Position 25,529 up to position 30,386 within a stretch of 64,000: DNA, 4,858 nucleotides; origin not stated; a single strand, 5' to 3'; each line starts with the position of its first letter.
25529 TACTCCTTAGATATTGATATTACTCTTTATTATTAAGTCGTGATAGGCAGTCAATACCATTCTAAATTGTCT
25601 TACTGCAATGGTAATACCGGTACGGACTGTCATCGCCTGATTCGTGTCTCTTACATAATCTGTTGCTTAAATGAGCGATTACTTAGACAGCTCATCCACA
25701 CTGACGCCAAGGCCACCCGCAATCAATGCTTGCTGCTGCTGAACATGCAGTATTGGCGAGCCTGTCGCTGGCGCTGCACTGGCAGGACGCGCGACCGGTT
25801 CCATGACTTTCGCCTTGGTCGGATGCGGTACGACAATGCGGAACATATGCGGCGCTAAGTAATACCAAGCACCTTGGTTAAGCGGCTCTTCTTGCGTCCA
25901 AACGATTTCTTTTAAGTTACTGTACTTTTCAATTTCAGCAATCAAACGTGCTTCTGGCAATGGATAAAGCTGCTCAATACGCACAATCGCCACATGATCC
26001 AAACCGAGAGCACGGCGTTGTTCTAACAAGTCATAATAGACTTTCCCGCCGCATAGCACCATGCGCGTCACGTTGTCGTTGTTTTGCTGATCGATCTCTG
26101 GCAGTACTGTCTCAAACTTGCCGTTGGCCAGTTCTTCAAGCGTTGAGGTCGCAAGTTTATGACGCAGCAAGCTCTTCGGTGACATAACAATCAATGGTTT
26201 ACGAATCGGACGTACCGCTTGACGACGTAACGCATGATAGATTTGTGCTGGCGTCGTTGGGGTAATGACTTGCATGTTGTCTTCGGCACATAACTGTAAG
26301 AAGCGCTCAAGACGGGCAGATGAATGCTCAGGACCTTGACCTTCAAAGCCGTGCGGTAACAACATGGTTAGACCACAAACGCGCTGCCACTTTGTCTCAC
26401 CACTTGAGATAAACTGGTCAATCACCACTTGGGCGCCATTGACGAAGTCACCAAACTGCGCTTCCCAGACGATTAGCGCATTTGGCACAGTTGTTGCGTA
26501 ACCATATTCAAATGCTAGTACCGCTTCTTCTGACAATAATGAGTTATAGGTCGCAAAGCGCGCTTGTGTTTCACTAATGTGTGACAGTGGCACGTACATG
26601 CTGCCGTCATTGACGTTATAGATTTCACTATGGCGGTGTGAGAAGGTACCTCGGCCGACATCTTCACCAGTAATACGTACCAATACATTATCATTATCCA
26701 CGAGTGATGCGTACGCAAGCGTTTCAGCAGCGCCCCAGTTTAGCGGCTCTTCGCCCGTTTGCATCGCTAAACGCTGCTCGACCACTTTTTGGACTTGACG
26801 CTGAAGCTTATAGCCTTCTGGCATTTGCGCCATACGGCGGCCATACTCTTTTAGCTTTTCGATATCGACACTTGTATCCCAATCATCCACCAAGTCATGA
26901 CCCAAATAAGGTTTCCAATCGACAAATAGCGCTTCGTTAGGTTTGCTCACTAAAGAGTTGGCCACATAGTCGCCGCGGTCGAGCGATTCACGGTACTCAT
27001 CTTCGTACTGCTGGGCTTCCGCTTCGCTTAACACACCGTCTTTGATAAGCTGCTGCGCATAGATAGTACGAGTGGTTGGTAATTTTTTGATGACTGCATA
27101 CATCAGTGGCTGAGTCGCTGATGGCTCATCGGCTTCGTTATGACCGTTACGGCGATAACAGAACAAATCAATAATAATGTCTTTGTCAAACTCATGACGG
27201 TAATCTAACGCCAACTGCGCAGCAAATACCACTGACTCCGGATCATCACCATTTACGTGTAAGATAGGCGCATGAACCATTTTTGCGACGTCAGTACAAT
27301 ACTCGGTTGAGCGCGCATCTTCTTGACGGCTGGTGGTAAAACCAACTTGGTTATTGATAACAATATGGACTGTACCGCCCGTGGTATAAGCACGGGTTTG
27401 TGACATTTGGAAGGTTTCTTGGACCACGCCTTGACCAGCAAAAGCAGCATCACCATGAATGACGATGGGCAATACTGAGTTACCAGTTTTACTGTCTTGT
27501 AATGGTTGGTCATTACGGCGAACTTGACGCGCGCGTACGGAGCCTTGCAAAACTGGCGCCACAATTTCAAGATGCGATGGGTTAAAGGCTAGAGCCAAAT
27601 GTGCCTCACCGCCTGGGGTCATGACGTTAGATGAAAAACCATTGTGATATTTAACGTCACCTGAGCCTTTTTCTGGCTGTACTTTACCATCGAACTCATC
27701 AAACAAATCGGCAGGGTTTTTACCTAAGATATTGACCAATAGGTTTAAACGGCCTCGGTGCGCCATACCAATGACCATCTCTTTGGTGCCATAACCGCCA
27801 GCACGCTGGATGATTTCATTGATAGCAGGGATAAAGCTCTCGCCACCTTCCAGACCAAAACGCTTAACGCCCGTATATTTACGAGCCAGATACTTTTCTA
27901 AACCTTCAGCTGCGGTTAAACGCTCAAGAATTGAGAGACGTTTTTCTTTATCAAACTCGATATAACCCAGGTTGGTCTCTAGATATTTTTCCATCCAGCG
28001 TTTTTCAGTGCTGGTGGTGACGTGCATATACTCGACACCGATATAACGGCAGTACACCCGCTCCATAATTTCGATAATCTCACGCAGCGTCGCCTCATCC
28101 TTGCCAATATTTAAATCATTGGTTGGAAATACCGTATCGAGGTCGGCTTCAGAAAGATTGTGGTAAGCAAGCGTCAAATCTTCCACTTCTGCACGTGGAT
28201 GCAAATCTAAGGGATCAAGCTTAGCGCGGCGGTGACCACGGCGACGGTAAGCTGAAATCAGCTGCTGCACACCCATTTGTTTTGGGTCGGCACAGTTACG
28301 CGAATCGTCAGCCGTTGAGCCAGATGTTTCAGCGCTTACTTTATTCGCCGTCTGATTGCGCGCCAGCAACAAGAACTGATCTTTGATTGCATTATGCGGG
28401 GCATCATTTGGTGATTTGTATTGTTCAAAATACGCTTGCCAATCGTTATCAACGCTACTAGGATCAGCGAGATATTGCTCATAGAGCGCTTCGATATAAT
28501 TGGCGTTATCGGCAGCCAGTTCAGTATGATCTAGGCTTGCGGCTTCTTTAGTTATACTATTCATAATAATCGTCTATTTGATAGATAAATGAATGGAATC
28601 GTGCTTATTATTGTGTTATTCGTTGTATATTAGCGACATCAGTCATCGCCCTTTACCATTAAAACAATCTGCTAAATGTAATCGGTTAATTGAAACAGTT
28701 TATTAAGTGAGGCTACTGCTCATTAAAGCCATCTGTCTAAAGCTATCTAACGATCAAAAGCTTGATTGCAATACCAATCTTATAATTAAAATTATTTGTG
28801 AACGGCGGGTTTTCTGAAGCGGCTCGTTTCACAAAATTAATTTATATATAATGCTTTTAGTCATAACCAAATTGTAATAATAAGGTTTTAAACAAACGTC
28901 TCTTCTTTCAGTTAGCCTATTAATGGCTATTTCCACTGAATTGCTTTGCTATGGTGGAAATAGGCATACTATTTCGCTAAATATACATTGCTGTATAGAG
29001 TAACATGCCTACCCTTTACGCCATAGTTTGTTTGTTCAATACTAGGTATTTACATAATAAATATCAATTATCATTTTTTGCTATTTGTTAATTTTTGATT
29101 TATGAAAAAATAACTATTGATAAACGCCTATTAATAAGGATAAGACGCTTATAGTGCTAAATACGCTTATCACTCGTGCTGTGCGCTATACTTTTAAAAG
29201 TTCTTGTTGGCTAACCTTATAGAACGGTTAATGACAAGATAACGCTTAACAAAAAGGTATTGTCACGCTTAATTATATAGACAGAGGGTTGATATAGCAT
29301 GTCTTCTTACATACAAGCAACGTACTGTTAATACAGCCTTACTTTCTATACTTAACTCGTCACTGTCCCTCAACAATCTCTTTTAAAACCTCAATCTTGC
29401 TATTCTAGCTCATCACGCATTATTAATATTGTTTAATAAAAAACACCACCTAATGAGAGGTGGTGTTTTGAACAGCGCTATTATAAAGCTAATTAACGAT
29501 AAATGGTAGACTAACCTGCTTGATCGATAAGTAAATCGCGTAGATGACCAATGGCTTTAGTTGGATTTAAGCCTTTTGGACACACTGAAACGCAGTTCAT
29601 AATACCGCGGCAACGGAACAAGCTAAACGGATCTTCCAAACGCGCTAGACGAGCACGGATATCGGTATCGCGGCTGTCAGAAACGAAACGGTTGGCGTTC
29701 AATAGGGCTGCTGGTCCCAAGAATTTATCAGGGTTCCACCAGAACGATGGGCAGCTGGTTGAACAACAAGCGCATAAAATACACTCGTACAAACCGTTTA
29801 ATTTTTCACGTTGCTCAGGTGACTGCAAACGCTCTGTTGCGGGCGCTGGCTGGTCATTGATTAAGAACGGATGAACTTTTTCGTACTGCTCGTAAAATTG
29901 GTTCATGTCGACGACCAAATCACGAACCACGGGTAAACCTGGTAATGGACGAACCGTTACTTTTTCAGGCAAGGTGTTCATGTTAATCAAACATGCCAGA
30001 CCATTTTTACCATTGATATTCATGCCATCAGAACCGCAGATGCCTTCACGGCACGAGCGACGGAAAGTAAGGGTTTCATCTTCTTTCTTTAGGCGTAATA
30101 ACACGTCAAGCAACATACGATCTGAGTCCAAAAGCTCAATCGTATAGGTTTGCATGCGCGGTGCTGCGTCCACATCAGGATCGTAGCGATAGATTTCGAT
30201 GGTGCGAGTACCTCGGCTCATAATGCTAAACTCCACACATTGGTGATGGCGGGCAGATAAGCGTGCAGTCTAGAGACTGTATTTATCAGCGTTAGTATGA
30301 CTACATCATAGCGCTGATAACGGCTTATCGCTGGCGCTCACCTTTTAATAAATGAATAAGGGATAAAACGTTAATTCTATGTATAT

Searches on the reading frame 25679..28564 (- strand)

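Call 49: search_protein_families(library=pfam, proteins=[window:25679-28564:-], max_evalue=0.00001)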
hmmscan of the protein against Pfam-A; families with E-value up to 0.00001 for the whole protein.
window:25679-28564:- (961 aa): 4 families
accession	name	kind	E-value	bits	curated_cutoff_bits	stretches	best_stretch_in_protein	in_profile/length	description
PF00676.26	E1_dh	-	2.7e-51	174.8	22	1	222-528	9-284/300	Dehydrogenase E1 component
PF16870.10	OxoGdeHyase_C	-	1.7e-46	158.1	27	1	806-949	1-148/151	2-oxoglutarate dehydrogenase C-terminal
PF02779.29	Transket_pyr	-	7.3e-46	156.4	27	1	607-801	2-173/174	Transketolase, pyrimidine binding domain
PF16078.10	2-oxogl_dehyd_N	-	2.2e-15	56.3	27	1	16-51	4-39/41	2-oxoglutarate dehydrogenase N-terminus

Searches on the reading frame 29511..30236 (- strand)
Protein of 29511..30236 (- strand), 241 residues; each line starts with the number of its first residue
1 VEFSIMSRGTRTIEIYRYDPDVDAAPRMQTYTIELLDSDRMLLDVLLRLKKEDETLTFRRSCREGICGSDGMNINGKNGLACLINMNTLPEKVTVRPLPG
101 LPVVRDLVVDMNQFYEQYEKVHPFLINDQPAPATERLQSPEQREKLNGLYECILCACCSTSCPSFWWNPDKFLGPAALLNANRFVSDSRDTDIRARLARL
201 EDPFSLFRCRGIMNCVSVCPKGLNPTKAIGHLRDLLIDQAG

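Call 49: search_protein_families(library=pfam, proteins=[window:29511-30236:-], max_evalue=0.00001)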
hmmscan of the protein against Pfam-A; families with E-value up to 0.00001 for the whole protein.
window:29511-30236:- (241 aa): 4 families
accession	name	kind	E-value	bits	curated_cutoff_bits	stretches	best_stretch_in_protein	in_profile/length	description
PF13085.11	Fer2_3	-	1.3e-32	112.5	27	1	12-115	1-106/107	2Fe-2S iron-sulfur cluster binding domain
PF13183.11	Fer4_8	-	7e-10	39.7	27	1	149-223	2-68/68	4Fe-4S dicluster domain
PF13534.11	Fer4_17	-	4.7e-09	37.1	22.2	1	151-224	1-61/61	4Fe-4S dicluster domain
PF13237.11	Fer4_10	-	8.8e-08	32.4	25.5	1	151-220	8-53/53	4Fe-4S dicluster domain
